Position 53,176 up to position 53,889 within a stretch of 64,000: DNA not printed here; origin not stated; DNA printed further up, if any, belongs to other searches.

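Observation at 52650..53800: AT-rich 1.1-kb islet carrying a Panacea-domain antitoxin gene overlapping a MazF/PemK-like toxin gene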

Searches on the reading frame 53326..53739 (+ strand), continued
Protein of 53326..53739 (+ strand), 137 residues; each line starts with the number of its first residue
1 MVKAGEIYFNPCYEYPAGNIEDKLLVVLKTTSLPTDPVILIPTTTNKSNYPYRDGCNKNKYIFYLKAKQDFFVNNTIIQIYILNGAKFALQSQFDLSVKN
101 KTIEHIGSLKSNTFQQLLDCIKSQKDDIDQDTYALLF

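Call 44: fold_search(model_id=the predicted structure, library=pdb)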
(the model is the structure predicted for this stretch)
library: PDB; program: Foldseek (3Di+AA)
matches with E <= 10: 253; with E <= 0.001: 0
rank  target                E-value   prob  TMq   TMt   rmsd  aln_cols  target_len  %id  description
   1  1ne8                  1.0e-03  1.00  0.57  0.65   4.1       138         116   14  YDCE protein from Bacillus subtilis (released 2003-01-14)
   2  7bxy                  1.9e-03  1.00  0.55  0.63   4.7       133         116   16  mRNA interferase from Bacillus cereus (released 2021-04-28)
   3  6kyt_E                2.3e-03  1.00  0.54  0.63   4.4       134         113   16  The structure of the M. tb toxin MazEF-mt1 complex (released 2020-08-05)
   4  4hke_A                2.4e-03  1.00  0.57  0.64   4.1       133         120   14  Crystal Structure of MoxT of Bacillus anthracis (released 2013-11-13)
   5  6kyt_A                2.7e-03  1.00  0.54  0.65   5.0       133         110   15  The structure of the M. tb toxin MazEF-mt1 complex (released 2020-08-05)
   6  6kyt_K                3.1e-03  1.00  0.56  0.63   4.2       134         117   15  The structure of the M. tb toxin MazEF-mt1 complex (released 2020-08-05)
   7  4mzp_C                3.4e-03  1.00  0.58  0.69   3.7       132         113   10  MazF from S. aureus crystal form III, C2221, 2.7 A (released 2014-05-21)
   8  4of1_A                3.4e-03  1.00  0.57  0.65   3.7       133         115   10  crystal structure of toxin from staphylococcus aureus Mu50 (released 2015-01-14)
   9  6kyt_J                3.6e-03  1.00  0.53  0.63   3.8       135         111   15  The structure of the M. tb toxin MazEF-mt1 complex (released 2020-08-05)
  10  9g2a_B                4.3e-03  1.00  0.56  0.66   3.7       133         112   10  Staphylococcus aureus MazF in complex with nanobody 4 (released 2024-07-17)
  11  9g7k_E                4.3e-03  1.00  0.56  0.64   3.7       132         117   11  Staphylococcus aureus MazF in complex with Nanobody 12 (released 2024-07-31)
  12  6kyt_G                4.3e-03  1.00  0.54  0.61   4.6       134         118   16  The structure of the M. tb toxin MazEF-mt1 complex (released 2020-08-05)
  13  4mzp_A                4.9e-03  1.00  0.58  0.68   3.7       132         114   10  MazF from S. aureus crystal form III, C2221, 2.7 A (released 2014-05-21)
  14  5cr2_A                4.9e-03  1.00  0.50  0.60   4.4       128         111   12  E. coli MazF in complex with single strand DNA substrate analog (released 2016-04-06)
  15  5hjz_A                5.8e-03  1.00  0.53  0.61   4.4       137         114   15  Structure of M. tuberculosis MazF-mt1 (Rv2801c) in complex with RNA (released 2017-01-18)
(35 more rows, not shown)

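Call 51: fold_search(model_id=the predicted structure, library=viral)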
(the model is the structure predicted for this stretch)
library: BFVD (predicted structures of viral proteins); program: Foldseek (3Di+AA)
matches with E <= 10: 335; with E <= 0.001: 1
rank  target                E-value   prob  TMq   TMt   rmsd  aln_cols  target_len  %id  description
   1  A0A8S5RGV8            2.5e-04  1.00  0.57  0.33   5.2       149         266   16  PemK-like protein [virus sp. ctiha2]
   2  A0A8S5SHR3            2.4e-03  1.00  0.54  0.35   4.4       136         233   13  PemK-like protein [Phage sp. ctqZP6]
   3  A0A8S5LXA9            2.9e-03  1.00  0.59  0.65   4.0       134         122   14  Endoribonuclease [Siphoviridae sp. ctRiO19]
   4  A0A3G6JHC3            5.7e-03  1.00  0.54  0.66   3.9       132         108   11  Type II toxin-antitoxin system PemK/MazF family toxin [Lactobacillus phage ViSo-2018a]
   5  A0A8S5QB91            1.5e-02  0.99  0.51  0.40   6.3       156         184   13  PemK-like protein [Myoviridae sp. ctdv95]
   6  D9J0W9                1.6e-02  0.97  0.46  0.33   7.5       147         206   12  Gp171 [Brochothrix phage A9]
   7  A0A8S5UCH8            1.8e-02  0.99  0.50  0.30   6.0       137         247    7  PemK-like protein [Siphoviridae sp. ctgN495]
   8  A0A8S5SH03            1.9e-02  0.99  0.51  0.50   6.9       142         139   10  PemK-like protein [Siphoviridae sp. ctBCr48]
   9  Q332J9                2.0e-02  1.00  0.58  0.39   3.5       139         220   11  (no name in the UniProt tables at hand)
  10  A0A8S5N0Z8            5.7e-02  0.99  0.51  0.41   4.8       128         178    5  Endoribonuclease [Siphoviridae sp. ctpbb7]
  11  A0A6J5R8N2            1.3e-01  0.93  0.51  0.11   5.1       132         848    8  Uncharacterized protein [uncultured Caudovirales phage]
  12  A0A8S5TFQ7            2.7e-01  0.66  0.41  0.55   5.3       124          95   14  Uncharacterized protein [Siphoviridae sp. ctP0x5]
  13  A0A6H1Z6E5            2.7e-01  0.51  0.38  0.32   6.0       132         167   13  (no name in the UniProt tables at hand)
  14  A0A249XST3            2.7e-01  0.08  0.16  0.17  15.7       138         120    9  Uncharacterized protein [Mycobacterium phage Phabba]
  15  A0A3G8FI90            2.9e-01  0.95  0.38  0.57   5.3       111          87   12  Uncharacterized protein [Pectobacterium phage Ekidair]
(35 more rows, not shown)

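Call 72: search_dna_similar(query=window:53326-53736:+, collection=phages, mode=protein, max_evalue=0.01, max_rows=15)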
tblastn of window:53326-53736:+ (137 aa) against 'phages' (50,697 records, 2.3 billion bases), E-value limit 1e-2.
No match.

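Call 73: search_dna_similar(query=window:53326-53736:+, collection=plasmids, mode=protein, max_evalue=0.01, max_rows=15)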
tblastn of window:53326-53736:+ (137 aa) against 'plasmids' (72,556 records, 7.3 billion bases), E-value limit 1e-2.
No match.

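Call 74: search_protein_families(library=pfam, proteins=[P0075, P0093, P0051], max_evalue=0.1)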
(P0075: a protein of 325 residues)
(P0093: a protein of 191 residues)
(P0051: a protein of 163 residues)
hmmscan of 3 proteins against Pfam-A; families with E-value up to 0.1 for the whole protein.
P0075 (325 aa): 1 family
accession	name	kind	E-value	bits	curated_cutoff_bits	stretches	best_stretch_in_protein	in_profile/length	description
PF17671.6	DUF5531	-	0.012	16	25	1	16-70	68-123/152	Family of unknown function (DUF5531)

P0093 (191 aa): 0 families

P0051 (163 aa): 0 families

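Call 75: list_cluster_members(proteins=[P0004, P0005, P0006, P0007, P0008, P0009, P0010, P0011, P0012, P0013])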
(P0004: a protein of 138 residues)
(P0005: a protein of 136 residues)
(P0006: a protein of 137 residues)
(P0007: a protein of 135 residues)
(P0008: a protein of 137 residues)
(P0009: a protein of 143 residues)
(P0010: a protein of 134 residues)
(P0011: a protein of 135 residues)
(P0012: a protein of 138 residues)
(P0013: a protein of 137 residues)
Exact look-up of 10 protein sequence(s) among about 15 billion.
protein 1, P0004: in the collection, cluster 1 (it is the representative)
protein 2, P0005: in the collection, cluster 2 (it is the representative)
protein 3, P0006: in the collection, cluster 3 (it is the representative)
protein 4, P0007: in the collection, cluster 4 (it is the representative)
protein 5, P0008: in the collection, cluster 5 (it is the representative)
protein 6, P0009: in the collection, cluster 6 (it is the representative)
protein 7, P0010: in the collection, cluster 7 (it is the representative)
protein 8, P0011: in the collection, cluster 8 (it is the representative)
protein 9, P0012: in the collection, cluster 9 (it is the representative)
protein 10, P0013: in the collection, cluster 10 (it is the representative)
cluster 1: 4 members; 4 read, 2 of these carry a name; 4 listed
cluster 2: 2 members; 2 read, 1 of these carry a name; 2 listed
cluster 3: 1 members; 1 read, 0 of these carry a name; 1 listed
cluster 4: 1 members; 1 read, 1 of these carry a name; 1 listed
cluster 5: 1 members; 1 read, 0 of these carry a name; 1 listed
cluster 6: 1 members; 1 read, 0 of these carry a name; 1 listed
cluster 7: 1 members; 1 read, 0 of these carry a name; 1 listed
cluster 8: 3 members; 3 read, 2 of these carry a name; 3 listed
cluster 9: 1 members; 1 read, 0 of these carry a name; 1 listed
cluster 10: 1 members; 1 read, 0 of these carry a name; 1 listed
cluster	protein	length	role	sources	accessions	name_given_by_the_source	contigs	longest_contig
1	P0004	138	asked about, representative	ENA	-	-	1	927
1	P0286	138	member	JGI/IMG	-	hypothetical protein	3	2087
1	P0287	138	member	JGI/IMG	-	hypothetical protein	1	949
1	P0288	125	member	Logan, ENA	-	-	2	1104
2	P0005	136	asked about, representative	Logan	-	-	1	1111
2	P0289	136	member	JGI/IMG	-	hypothetical protein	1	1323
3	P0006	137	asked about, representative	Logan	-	-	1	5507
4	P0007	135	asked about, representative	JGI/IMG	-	hypothetical protein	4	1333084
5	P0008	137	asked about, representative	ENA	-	-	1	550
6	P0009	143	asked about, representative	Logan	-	-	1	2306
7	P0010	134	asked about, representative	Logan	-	-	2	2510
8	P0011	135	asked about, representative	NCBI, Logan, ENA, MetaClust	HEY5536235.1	MAG TPA: hypothetical protein VIL99_15025 [Ignavibacteria bacterium] | \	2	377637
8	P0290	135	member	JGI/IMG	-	hypothetical protein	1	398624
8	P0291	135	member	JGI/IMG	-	-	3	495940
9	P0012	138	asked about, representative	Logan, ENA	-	-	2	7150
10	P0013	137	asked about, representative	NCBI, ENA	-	-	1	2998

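Call 81: list_cluster_members(proteins=[P0015, P0020, P0025, P0030, P0035, P0040, P0045, P0050, P0055, P0060])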
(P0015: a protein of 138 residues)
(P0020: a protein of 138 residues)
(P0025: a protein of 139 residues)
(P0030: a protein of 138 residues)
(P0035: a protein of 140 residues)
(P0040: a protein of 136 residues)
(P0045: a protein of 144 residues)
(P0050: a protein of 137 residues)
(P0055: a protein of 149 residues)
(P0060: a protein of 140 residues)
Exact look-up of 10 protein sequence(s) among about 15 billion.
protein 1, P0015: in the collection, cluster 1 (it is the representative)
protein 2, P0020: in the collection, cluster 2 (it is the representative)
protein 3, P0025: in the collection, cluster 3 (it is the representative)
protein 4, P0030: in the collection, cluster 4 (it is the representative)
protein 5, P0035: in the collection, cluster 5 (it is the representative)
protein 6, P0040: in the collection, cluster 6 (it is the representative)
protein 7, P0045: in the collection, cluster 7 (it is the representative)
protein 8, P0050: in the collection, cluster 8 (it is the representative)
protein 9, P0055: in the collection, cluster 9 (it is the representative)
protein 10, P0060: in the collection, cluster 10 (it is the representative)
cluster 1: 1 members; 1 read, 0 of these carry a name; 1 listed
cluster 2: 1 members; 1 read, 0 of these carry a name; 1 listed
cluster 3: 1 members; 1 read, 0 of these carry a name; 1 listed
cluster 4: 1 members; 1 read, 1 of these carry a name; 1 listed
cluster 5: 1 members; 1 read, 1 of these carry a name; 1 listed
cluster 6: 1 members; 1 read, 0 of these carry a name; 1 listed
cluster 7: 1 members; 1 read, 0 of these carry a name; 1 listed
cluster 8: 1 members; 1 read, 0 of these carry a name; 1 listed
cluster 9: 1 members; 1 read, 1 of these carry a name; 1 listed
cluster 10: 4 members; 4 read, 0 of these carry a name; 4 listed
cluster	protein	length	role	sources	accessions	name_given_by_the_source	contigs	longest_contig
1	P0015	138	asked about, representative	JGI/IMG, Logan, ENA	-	-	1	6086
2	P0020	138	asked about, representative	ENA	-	-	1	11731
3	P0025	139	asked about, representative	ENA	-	-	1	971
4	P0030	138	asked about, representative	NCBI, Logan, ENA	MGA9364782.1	MAG: hypothetical protein WBW16_10470 [Bacteroidota bacterium]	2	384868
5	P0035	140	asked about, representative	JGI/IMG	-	hypothetical protein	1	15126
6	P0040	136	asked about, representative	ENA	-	-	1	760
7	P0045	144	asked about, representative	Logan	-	-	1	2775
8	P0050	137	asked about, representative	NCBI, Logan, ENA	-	-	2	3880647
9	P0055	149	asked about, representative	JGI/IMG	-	hypothetical protein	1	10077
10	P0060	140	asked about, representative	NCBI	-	-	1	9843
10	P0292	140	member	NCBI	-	-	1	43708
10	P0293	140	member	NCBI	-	-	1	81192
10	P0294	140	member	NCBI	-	-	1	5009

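Call 82: list_cluster_members(proteins=[P0065, P0071, P0076, P0081, P0086, P0091, P0099, P0105, P0115, P0125])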
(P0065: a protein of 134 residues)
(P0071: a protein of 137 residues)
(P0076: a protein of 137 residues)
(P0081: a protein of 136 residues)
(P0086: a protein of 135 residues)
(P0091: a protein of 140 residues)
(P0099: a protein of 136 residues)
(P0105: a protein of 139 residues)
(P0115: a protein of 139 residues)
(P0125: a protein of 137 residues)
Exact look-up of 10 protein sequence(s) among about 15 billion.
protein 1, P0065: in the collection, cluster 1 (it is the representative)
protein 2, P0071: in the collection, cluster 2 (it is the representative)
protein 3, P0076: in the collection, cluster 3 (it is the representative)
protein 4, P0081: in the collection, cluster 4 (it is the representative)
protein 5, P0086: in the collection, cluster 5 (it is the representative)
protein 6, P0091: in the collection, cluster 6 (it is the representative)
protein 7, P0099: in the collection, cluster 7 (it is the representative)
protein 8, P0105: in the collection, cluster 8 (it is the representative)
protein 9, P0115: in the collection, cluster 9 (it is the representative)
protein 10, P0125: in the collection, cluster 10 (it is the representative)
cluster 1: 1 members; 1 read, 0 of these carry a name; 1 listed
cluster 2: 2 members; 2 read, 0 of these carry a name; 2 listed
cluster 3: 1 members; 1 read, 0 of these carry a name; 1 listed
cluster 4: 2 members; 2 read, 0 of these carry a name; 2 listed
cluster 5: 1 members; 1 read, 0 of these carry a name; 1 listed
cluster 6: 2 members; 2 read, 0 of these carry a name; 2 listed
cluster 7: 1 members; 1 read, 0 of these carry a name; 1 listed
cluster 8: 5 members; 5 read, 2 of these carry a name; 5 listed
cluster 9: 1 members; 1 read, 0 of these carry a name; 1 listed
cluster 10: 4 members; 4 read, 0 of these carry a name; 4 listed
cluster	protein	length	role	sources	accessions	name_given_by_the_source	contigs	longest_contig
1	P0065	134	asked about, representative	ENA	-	-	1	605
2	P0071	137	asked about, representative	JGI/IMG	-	-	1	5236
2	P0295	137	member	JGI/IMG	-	-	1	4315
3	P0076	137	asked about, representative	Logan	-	-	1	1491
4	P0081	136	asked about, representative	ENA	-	-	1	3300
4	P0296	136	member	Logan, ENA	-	-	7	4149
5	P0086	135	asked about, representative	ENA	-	-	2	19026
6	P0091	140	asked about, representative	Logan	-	-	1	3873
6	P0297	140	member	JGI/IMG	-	-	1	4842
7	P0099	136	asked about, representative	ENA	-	-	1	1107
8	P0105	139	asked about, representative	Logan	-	-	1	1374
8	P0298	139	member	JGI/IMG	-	hypothetical protein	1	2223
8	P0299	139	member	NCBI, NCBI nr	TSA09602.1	MAG: hypothetical protein D4R73_06545 [Deltaproteobacteria bacterium]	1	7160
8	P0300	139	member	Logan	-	-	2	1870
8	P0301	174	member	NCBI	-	-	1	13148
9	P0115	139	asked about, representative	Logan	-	-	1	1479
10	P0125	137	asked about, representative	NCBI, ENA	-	-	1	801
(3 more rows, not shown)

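Call 84: search_protein_families(library=phrogs, proteins=[L008:3211-3762:+, L008:3749-5068:+, L008:5068-6264:+, L008:2397-2714:+, L008:2711-3184:+], max_evalue=0.001)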
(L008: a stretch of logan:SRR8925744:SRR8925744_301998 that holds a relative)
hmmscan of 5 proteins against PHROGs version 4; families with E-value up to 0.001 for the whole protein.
L008:3211-3762:+ (183 aa): 4 families
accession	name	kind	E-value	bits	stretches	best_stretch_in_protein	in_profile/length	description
phrog_51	-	head and packaging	2.2e-16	61.4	1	2-165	89-226/261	terminase small subunit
phrog_17390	-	unknown function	1.4e-10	41.9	1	2-55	3-58/69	-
phrog_2606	-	head and packaging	1.4e-08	35.5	1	2-163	89-257/310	terminase small subunit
phrog_641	-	head and packaging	0.00011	23.7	1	1-65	2-68/162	terminase small subunit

L008:3749-5068:+ (439 aa): 2 families
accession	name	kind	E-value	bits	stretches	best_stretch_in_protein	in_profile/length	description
phrog_2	-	head and packaging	1.5e-24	87.8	1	4-432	259-592/807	terminase large subunit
phrog_29775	-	unknown function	2.5e-14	54.5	1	37-219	4-174/212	-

L008:5068-6264:+ (399 aa): 1 family
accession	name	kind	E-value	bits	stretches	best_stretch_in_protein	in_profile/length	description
phrog_533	-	head and packaging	1.3e-58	199.8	1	11-399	18-406/495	portal protein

L008:2397-2714:+ (105 aa): 1 family
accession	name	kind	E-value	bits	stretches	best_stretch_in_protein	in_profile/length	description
phrog_1299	-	lysis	1.8e-10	41.5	1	7-82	8-80/100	holin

L008:2711-3184:+ (157 aa): 0 families

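Call 88: find_related_loci(query=window:53326-53736:+, collection=viral_contigs, flank=4000)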
Query window:53326-53736:+ (137 aa) in viral_contigs; peptide patterns used: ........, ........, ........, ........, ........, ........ (x = any residue, [..] = any of these).
17 stretches matched a pattern, but none encodes a relative of the query by tblastn (E <= 1e-3).

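Call 89: find_related_loci(query=P0164, collection=viral_contigs, flank=4000)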
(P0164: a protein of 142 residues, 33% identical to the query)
Query P0164 (142 aa) in viral_contigs; peptide patterns used: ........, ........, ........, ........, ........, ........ (x = any residue, [..] = any of these).
8 stretches matched a pattern, but none encodes a relative of the query by tblastn (E <= 1e-3).
